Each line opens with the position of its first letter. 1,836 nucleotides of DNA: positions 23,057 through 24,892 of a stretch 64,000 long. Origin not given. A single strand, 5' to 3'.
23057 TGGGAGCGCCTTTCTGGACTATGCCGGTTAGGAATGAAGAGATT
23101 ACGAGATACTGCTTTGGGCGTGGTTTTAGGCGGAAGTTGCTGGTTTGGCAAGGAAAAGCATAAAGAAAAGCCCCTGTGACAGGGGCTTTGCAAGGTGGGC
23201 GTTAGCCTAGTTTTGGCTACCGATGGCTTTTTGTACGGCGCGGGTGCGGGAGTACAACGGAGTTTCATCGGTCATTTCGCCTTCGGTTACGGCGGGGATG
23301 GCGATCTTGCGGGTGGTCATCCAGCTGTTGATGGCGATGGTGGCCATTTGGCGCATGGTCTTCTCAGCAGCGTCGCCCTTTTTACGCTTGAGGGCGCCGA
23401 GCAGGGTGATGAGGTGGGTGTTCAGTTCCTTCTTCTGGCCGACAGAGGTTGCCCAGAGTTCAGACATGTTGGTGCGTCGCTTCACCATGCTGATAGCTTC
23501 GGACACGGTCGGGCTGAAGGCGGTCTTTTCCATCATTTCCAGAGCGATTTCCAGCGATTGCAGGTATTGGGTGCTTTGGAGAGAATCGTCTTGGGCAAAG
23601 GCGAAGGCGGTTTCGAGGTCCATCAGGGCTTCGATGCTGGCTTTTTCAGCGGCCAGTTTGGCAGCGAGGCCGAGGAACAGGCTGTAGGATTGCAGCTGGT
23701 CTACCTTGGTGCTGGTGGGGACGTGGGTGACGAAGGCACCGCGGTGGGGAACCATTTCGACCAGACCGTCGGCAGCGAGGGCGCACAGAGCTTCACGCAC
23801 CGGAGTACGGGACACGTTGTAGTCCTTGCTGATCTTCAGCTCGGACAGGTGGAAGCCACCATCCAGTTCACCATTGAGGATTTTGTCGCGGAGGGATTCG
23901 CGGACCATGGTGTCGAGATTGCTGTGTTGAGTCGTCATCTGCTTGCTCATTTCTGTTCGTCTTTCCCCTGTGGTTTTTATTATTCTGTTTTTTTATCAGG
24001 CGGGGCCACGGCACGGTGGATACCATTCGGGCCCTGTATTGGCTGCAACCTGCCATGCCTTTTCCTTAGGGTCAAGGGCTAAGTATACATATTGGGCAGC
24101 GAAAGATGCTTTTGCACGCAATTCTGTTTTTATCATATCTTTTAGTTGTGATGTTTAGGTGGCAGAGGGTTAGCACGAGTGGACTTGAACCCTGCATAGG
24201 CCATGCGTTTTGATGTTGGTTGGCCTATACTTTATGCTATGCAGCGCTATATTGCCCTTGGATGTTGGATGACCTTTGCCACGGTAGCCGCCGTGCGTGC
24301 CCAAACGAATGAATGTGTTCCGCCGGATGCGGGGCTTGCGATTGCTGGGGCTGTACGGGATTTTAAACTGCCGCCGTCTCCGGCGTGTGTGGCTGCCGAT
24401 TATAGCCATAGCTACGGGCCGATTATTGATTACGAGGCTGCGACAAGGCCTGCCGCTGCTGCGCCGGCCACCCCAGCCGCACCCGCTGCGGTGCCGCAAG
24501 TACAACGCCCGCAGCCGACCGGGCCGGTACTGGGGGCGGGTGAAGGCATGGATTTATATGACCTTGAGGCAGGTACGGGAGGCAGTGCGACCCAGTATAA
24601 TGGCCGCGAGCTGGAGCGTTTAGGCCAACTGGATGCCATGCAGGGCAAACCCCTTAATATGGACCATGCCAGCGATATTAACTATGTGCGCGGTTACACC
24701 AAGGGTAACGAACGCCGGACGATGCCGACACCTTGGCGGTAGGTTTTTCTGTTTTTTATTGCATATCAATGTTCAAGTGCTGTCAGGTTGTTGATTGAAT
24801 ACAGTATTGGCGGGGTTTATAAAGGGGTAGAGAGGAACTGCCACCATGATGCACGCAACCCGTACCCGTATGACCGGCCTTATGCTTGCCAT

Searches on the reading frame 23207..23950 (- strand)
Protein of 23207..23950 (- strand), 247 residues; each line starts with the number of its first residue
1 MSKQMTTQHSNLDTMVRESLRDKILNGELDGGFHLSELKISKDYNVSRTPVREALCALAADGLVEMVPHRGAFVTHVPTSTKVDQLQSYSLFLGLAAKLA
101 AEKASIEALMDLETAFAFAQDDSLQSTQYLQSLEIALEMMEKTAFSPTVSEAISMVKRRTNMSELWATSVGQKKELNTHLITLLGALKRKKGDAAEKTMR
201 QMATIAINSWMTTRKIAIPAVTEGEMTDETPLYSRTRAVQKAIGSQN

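Call 7: search_protein_families(library=pfam, proteins=[window:23207-23950:-], max_evalue=1)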
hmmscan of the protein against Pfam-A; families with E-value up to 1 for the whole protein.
window:23207-23950:- (247 aa): 4 families
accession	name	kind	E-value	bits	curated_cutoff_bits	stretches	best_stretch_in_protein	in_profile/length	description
PF00392.27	GntR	-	1.9e-15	56.7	27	1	15-74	4-64/64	Bacterial regulatory proteins, gntR family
PF01978.25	TrmB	-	0.071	13.4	25.6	1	39-71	27-59/68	Sugar-specific transcriptional regulator TrmB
PF01325.25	Fe_dep_repress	-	0.092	13.4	26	1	38-72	26-60/60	Iron dependent repressor, N-terminal DNA binding domain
PF01294.23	Ribosomal_L13e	-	0.099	12.9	24.9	1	152-221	87-162/180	Ribosomal protein L13e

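Call 8: search_protein_families(library=ncbifam, proteins=[window:23207-23950:-], max_evalue=1)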
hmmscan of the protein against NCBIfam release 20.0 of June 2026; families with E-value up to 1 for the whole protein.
window:23207-23950:- (247 aa): 21 families
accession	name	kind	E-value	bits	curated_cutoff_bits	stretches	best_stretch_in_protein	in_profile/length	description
TIGR03338.1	phnR_burk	equivalog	1.2e-14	54.4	271.5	1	8-107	8-107/212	phosphonate utilization associated transcriptional regulator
NF003011.0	PRK03837.1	subfamily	5.7e-10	39.2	260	2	8-86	10-89/241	transcriptional regulator NanR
TIGR02018.2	his_ut_repres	equivalog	3.2e-08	33.2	220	1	16-83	4-72/226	histidine utilization transcriptional repressor HutC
NF008504.0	PRK11414.1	equivalog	9.1e-07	28.8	225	1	6-127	6-130/221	GntR family transcriptional regulator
TIGR02325.1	C_P_lyase_phnF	equivalog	9.2e-07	28.6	156.8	1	16-86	13-84/238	phosphonate metabolism transcriptional regulator PhnF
NF052282.1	PLP_TF_PdxR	equivalog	1.8e-06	27.3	320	1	17-90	7-77/448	MocR-like pyridoxine biosynthesis transcription factor PdxR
TIGR02404.1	trehalos_R_Bsub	equivalog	5.5e-06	26.2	211.95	1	18-90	7-81/233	trehalose operon repressor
TIGR03337.1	phnR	equivalog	8e-06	25.7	296.75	1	15-80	5-71/231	phosphonate utilization transcriptional regulator PhnR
NF007001.0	PRK09464.1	equivalog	2.6e-05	24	330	1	8-76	7-76/254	pyruvate dehydrogenase complex transcriptional repressor PdhR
NF007588.0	PRK10225.1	equivalog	2.6e-05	23.6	442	1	16-89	14-88/257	Uxu operon transcriptional regulator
NF008491.0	PRK11402.1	subfamily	3.8e-05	23.3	269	1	3-90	3-91/243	GntR family transcriptional regulator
NF052281.1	rhizopine_MocR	equivalog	0.00011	21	650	1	9-86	16-94/479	rhizopine catabolism transcriptional regulator MocR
NF007442.0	PRK09990.1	equivalog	0.00013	21.5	301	1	4-82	3-82/256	transcriptional regulator GlcC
NF007292.0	PRK09764.1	equivalog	0.00013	21.3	281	1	16-89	10-84/240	GntR family transcriptional regulator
NF047563.1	modulin_PmtR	equivalog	0.00033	20.7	200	1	15-107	16-107/125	PSM export ABC transporter transcriptional regulator PmtR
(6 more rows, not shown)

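Call 9: search_protein_families(library=padloc, proteins=[window:23207-23950:-], max_evalue=1)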
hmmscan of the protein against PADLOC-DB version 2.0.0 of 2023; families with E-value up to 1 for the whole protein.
window:23207-23950:- (247 aa): 1 family
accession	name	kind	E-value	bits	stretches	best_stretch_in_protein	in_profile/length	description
PDLC01438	Csa3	-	0.0034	15.5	1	11-145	140-225/305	"CAS-I,CAS-II,CAS-III,CAS-IV,CAS-V,CAS-VI; associated_signaling"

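Call 58: find_related_loci(query=window:23207-23950:-, collection=metagenome_contigs, flank=6000)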
Query window:23207-23950:- (247 aa) in metagenome_contigs; peptide patterns used: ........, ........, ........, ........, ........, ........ (x = any residue, [..] = any of these).
362 stretches matched a pattern; 17 encode a relative of the query (tblastn E <= 1e-3); 17 distinct loci.
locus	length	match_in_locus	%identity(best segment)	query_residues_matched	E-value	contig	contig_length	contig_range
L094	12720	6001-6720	78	1-243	3e-118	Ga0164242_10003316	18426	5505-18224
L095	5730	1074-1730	62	2-217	7e-84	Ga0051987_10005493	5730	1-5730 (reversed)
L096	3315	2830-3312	70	1-162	4e-74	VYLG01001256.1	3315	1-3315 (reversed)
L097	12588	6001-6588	52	3-202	3e-55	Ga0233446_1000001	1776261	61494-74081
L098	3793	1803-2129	38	1-111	4e-12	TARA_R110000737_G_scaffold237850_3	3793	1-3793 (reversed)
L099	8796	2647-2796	57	24-74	4e-12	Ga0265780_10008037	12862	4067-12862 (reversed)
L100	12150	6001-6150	57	24-74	6e-12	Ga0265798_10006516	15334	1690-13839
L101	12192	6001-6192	48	12-78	4e-11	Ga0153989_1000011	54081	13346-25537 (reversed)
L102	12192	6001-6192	48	12-78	4e-11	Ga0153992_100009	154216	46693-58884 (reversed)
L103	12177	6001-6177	47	20-81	6e-11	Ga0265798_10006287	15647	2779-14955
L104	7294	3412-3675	38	18-105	2e-10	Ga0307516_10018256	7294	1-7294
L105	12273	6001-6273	34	2-93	5e-10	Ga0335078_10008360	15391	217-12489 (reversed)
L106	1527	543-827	37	9-103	1e-8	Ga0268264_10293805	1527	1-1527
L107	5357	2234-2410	37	19-77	3e-7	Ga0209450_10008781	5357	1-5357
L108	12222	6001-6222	39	1-74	3e-7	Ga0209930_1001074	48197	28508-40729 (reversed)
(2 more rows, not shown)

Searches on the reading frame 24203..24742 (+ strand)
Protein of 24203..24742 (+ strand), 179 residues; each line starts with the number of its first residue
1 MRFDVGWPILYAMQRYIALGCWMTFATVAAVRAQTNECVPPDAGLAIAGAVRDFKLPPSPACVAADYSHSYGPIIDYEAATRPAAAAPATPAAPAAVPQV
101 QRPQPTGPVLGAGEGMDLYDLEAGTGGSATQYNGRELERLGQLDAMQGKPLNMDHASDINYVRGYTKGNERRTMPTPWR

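Call 7: search_protein_families(library=pfam, proteins=[window:24203-24742:+], max_evalue=1)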
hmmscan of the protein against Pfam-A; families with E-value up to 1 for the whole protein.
window:24203-24742:+ (179 aa): 1 family
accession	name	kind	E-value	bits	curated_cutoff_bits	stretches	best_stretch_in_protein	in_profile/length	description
PF03576.19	Peptidase_S58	-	0.2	11.5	23.9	1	96-133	137-167/307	Peptidase family S58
